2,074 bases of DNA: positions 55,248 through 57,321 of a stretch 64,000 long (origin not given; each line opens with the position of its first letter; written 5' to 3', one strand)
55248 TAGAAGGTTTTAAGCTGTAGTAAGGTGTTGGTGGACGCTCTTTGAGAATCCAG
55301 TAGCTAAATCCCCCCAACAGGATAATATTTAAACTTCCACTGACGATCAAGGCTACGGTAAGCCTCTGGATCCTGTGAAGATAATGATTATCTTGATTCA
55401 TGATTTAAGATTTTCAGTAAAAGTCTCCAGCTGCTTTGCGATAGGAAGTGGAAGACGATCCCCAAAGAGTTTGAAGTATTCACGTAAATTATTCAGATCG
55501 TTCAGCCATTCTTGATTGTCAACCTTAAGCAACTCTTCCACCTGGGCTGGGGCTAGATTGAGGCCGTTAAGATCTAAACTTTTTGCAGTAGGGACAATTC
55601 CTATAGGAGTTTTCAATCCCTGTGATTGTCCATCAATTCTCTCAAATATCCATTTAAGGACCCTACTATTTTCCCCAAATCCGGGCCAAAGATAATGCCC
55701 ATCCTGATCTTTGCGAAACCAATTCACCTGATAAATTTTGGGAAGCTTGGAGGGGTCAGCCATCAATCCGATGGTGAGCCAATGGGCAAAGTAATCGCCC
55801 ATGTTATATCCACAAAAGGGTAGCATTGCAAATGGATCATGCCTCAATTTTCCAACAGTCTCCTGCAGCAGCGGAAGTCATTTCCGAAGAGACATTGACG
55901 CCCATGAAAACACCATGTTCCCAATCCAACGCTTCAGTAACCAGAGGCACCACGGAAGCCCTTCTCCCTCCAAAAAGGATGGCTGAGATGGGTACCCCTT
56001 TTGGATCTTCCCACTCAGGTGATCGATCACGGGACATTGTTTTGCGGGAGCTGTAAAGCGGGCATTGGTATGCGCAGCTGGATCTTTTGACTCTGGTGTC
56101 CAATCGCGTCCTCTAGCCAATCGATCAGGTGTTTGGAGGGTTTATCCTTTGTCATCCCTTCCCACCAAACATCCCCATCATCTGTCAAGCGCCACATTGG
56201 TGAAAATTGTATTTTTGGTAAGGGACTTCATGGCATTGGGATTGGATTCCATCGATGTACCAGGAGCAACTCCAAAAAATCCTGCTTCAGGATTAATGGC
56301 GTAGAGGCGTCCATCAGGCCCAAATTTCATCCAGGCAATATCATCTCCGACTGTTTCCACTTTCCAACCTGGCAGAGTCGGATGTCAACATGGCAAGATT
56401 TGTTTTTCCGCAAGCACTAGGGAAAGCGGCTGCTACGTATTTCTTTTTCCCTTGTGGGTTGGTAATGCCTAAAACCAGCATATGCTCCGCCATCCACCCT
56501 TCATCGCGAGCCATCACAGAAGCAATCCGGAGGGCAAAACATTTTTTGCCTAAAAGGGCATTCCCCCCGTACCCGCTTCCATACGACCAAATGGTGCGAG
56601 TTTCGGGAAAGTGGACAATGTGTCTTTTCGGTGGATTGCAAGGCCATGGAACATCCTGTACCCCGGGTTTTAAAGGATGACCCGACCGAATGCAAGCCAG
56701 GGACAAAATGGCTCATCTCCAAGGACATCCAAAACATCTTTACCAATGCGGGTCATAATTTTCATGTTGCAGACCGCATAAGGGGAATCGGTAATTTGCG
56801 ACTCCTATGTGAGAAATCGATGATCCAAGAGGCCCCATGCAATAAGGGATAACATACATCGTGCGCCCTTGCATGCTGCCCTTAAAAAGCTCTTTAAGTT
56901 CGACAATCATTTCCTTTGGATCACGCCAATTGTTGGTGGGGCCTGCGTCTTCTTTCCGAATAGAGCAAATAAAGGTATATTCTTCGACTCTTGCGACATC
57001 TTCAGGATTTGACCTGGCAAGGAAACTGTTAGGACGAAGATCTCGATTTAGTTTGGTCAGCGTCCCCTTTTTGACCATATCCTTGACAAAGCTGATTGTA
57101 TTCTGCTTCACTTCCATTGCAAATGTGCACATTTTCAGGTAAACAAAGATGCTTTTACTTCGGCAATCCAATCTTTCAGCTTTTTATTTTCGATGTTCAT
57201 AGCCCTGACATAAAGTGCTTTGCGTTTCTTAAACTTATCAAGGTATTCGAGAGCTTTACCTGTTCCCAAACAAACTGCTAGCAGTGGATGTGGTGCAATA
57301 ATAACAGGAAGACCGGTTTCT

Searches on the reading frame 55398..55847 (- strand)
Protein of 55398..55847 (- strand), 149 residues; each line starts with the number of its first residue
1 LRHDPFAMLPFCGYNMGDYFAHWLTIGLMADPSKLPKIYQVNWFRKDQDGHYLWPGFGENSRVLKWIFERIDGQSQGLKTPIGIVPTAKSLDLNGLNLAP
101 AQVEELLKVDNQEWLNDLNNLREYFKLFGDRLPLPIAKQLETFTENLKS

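Call 27: search_protein_families(library=pfam, proteins=[window:55398-55847:-], max_evalue=0.0001)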
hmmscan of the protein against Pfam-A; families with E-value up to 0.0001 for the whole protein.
window:55398-55847:- (149 aa): 1 family
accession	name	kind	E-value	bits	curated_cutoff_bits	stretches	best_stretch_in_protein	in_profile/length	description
PF00821.23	PEPCK_GTP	-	1.3e-53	182.5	23.8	1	1-144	214-355/357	Phosphoenolpyruvate carboxykinase C-terminal P-loop domain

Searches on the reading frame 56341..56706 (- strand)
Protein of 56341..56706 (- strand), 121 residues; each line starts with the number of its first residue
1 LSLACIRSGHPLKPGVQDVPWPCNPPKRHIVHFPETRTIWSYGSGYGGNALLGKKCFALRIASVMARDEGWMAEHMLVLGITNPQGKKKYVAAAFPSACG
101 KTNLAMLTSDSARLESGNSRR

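Call 27: search_protein_families(library=pfam, proteins=[window:56341-56706:-], max_evalue=0.0001)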
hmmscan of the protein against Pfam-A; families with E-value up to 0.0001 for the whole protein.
window:56341-56706:- (121 aa): 2 families
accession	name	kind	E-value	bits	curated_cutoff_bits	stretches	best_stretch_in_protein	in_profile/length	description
PF17297.7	PEPCK_N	-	7.9e-27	94.7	23.8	1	9-67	162-218/218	Phosphoenolpyruvate carboxykinase N-terminal domain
PF00821.23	PEPCK_GTP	-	5e-19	68.7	23.8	1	71-109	1-39/357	Phosphoenolpyruvate carboxykinase C-terminal P-loop domain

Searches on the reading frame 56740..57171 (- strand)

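Call 27: search_protein_families(library=pfam, proteins=[window:56740-57171:-], max_evalue=0.0001)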
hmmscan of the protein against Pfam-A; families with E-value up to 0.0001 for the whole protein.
window:56740-57171:- (143 aa): 1 family
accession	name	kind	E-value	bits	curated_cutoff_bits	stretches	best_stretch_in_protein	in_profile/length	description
PF17297.7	PEPCK_N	-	1.1e-37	130.2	23.8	1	24-124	24-122/218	Phosphoenolpyruvate carboxykinase N-terminal domain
